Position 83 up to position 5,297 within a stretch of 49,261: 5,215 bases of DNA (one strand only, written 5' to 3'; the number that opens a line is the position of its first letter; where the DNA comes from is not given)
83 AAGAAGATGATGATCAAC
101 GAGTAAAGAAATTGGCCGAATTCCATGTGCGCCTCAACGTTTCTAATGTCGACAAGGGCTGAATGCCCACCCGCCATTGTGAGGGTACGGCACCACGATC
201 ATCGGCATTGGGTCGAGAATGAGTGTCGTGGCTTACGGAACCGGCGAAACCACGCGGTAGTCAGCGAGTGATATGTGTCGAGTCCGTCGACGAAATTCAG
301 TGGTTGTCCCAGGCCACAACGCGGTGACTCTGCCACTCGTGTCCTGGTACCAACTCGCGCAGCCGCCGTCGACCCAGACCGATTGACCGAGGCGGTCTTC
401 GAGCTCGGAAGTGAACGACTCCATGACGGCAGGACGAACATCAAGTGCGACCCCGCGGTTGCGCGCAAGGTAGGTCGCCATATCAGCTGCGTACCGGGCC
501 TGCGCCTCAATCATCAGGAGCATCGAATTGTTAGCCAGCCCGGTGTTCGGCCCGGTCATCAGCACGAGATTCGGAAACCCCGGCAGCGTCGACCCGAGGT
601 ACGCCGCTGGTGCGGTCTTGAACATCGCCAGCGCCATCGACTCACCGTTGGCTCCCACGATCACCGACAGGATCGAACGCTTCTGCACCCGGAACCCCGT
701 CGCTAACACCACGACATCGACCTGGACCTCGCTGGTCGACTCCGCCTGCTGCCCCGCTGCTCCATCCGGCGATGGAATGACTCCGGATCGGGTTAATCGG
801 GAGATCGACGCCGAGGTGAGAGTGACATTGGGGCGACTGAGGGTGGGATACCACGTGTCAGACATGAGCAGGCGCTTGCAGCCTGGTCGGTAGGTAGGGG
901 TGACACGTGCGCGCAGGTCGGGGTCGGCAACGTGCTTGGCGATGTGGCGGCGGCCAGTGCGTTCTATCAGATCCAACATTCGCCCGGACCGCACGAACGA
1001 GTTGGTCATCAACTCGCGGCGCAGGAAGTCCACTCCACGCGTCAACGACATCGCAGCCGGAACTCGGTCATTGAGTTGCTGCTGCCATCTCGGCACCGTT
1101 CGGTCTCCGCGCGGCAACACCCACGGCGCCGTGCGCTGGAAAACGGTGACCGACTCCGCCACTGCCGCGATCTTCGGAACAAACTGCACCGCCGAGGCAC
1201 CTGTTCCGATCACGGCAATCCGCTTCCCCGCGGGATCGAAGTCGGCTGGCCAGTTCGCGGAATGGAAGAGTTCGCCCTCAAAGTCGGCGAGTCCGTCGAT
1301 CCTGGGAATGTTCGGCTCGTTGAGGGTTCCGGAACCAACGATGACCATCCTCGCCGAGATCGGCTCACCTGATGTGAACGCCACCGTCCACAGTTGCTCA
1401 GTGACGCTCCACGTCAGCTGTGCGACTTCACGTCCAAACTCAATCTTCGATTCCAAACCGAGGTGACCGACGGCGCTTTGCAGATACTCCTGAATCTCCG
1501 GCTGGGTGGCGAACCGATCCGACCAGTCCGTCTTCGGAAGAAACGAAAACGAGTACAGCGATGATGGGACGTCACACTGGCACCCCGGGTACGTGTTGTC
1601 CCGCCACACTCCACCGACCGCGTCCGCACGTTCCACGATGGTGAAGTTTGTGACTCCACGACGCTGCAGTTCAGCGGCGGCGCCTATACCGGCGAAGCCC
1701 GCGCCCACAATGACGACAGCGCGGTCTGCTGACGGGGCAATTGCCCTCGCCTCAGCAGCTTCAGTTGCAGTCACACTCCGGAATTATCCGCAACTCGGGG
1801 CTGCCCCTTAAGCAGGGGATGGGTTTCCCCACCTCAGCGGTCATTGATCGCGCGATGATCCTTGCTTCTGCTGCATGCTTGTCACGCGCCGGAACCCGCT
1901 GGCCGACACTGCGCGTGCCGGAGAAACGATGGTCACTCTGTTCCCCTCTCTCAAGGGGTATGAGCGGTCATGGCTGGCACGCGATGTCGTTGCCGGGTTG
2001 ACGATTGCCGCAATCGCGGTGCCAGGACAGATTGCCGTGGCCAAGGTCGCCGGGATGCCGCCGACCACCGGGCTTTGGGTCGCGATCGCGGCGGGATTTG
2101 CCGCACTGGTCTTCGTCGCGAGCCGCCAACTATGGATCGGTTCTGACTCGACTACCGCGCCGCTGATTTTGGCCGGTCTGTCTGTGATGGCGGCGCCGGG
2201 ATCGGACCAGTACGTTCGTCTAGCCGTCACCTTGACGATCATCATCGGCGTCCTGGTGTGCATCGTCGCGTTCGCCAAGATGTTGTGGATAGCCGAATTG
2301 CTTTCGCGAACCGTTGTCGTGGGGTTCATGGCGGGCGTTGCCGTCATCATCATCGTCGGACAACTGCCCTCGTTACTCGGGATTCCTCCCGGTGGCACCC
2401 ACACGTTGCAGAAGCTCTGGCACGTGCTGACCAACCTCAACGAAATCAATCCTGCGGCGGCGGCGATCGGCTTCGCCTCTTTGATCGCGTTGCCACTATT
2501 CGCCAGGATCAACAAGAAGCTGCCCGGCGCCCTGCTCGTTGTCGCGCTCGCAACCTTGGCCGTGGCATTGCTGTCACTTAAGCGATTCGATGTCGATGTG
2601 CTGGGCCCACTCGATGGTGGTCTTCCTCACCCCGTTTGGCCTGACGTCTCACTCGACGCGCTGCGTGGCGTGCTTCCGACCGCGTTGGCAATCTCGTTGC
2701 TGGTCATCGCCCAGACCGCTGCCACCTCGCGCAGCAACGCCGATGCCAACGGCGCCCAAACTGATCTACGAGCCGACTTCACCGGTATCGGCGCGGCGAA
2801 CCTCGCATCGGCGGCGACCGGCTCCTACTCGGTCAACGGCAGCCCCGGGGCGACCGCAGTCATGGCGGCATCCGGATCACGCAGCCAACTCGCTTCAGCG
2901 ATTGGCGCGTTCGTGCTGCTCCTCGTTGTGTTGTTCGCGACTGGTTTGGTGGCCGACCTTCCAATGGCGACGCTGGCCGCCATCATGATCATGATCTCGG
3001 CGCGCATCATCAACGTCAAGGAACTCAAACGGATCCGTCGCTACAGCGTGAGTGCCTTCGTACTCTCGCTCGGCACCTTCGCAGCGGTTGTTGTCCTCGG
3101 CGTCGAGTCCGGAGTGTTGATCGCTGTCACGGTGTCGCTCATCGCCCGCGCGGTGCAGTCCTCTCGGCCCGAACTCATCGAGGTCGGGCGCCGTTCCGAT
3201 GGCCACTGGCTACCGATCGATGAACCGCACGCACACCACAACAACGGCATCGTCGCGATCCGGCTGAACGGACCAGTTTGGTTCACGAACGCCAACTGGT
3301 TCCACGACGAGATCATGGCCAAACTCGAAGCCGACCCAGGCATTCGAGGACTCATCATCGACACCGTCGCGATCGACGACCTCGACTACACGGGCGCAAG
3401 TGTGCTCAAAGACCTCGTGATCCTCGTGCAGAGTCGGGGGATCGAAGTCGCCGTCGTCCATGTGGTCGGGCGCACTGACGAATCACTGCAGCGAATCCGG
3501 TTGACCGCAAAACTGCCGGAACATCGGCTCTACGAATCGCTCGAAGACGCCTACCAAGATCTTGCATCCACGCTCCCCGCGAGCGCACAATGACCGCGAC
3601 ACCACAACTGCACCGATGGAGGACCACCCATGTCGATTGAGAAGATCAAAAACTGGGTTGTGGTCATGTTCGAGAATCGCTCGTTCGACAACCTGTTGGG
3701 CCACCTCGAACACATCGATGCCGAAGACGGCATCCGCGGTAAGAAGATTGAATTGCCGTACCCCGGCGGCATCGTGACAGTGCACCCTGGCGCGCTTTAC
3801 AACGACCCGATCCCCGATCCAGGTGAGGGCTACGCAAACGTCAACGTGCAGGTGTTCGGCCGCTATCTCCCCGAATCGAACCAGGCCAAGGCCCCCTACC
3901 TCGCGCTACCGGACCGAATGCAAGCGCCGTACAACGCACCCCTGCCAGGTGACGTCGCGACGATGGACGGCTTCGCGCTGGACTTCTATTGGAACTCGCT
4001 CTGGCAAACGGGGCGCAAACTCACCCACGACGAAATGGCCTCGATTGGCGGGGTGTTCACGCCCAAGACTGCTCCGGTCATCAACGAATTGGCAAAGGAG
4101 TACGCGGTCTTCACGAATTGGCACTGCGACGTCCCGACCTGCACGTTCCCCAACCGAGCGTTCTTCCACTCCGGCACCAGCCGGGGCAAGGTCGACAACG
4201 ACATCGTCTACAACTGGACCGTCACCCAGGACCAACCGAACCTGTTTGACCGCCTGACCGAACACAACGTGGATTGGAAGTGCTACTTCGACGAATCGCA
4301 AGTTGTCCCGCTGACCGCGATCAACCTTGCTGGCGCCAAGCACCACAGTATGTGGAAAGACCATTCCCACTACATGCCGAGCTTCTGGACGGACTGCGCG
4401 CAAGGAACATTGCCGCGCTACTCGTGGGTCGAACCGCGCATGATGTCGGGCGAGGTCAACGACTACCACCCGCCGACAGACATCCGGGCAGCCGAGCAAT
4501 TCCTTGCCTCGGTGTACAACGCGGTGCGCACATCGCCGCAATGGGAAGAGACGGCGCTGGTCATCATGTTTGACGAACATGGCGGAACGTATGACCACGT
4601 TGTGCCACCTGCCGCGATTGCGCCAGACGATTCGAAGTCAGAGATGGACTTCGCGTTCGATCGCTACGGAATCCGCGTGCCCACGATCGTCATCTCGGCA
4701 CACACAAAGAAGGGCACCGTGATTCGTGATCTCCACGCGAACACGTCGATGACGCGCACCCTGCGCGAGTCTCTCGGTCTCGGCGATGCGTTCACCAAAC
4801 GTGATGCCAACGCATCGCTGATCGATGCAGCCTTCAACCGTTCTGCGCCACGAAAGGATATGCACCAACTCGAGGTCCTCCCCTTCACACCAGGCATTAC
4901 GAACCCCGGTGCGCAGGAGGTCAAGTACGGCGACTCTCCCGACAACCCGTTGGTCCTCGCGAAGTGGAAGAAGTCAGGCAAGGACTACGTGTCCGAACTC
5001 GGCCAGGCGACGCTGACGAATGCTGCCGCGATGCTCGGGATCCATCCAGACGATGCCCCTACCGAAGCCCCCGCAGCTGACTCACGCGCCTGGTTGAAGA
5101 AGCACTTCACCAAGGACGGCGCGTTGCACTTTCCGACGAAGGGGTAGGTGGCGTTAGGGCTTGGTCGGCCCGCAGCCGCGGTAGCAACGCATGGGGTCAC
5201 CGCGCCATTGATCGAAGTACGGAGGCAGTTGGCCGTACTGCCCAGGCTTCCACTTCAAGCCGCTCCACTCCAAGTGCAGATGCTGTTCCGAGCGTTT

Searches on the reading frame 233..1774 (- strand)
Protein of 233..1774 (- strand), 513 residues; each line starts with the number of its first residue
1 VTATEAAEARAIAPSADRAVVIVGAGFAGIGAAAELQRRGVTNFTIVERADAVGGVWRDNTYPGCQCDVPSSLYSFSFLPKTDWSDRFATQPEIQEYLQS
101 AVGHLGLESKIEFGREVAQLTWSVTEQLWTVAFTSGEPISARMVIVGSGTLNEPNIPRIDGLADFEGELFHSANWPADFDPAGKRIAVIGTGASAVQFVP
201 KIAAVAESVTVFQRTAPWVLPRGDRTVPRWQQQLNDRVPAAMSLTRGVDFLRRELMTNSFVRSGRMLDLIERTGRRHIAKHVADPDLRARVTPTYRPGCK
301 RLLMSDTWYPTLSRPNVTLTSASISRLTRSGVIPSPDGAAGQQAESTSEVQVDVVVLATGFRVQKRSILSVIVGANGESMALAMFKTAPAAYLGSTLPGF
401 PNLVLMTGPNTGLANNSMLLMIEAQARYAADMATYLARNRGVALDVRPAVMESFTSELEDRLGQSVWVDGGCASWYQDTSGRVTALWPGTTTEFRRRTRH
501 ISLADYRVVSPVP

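Call 32: search_protein_families(library=pfam, proteins=[window:233-1774:-], max_evalue=0.00001)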
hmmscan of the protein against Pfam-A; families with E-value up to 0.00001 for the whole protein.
window:233-1774:- (513 aa): 7 families
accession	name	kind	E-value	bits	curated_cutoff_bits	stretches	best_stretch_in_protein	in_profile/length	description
PF13738.12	Pyr_redox_3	-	1.6e-18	67.4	30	1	21-219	1-200/305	Pyridine nucleotide-disulphide oxidoreductase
PF00743.25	FMO-like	-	6e-15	55.1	22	1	19-237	3-237/532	Flavin-binding monooxygenase-like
PF07992.20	Pyr_redox_2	-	4.5e-14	53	26.1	1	19-228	2-186/291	Pyridine nucleotide-disulphide oxidoreductase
PF13450.12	NAD_binding_8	-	1.5e-11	44.9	21.9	1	22-74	1-52/68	NAD(P)-binding Rossmann-like domain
PF13434.12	Lys_Orn_oxgnase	-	2.1e-11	44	21.3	1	87-204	90-209/339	L-lysine 6-monooxygenase/L-ornithine 5-monooxygenase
PF00070.33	Pyr_redox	-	7e-08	33.3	22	0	20-54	2-35/82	Pyridine nucleotide-disulphide oxidoreductase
PF13454.12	NAD_binding_9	-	5.2e-07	30.2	21.8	0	21-75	1-59/155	FAD-NAD(P)-binding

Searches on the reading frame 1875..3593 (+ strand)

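Call 32: search_protein_families(library=pfam, proteins=[window:1875-3593:+], max_evalue=0.00001)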
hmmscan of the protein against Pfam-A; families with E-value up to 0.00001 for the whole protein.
window:1875-3593:+ (572 aa): 2 families
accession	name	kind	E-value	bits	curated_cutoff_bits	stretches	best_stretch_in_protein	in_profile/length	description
PF00916.26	Sulfate_transp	-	2.3e-69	234.4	23.2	1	34-398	1-377/380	Sulfate permease family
PF01740.26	STAS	-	5e-15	55.6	22.6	1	451-559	2-106/106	STAS domain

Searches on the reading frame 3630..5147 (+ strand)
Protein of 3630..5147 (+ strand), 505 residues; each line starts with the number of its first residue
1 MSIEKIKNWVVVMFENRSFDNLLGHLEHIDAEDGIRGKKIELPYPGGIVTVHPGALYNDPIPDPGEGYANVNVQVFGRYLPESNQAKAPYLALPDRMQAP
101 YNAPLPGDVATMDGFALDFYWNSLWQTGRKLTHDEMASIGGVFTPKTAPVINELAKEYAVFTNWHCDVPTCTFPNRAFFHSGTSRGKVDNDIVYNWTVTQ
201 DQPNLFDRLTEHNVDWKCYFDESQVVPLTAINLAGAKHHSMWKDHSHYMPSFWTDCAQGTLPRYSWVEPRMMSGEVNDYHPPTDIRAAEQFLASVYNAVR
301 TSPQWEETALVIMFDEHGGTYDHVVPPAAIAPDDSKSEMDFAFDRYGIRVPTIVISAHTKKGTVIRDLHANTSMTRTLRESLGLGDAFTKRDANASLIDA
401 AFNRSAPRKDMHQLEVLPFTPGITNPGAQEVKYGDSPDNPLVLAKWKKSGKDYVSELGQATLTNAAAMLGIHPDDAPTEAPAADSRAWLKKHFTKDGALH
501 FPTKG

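Call 32: search_protein_families(library=pfam, proteins=[window:3630-5147:+], max_evalue=0.00001)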
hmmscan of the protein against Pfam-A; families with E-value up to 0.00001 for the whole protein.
window:3630-5147:+ (505 aa): 1 family
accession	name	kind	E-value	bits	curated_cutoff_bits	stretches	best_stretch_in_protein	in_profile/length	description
PF04185.19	Phosphoesterase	-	2.9e-62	211.3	23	1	6-384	1-355/356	Phosphoesterase family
